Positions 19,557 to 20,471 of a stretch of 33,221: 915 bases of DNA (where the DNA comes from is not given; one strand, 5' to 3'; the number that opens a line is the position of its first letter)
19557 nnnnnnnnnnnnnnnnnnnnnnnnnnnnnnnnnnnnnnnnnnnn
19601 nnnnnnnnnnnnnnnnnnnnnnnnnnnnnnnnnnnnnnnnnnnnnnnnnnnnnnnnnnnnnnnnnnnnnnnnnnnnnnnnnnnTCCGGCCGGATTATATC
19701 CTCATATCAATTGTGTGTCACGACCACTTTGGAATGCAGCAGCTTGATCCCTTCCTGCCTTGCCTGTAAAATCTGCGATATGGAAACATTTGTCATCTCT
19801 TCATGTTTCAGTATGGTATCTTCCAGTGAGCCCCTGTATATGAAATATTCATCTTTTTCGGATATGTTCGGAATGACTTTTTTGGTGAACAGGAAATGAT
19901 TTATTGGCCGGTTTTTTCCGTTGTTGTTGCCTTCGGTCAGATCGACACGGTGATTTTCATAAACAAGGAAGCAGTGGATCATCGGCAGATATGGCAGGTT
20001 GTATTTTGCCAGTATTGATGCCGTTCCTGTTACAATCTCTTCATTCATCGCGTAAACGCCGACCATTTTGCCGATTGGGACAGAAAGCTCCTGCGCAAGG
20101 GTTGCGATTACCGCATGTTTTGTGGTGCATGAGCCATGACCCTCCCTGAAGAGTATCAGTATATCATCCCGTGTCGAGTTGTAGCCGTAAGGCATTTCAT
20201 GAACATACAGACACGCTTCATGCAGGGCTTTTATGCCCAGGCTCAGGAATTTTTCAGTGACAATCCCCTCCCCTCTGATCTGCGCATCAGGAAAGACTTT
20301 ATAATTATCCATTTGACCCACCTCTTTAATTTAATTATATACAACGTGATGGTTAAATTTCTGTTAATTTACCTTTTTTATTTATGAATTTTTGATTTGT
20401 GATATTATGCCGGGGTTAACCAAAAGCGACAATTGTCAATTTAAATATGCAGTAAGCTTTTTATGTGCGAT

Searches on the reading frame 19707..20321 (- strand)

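Call 8: search_protein_families(library=pfam, proteins=[window:19707-20321:-])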
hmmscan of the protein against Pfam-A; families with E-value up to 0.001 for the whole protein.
window:19707-20321:- (204 aa): 0 families

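Call 18: search_protein_families(library=pfam, proteins=[window:19707-20321:-], max_evalue=0.1)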
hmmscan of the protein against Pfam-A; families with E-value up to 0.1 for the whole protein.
window:19707-20321:- (204 aa): 1 family
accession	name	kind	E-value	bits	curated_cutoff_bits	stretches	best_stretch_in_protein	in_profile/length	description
PF01841.26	Transglut_core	-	0.042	14.6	23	1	37-95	22-84/108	Transglutaminase-like superfamily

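Call 58: search_protein_families(library=phrogs, proteins=[window:19707-20321:-], max_evalue=0.01)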
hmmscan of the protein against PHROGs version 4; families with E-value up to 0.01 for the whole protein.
window:19707-20321:- (204 aa): 0 families
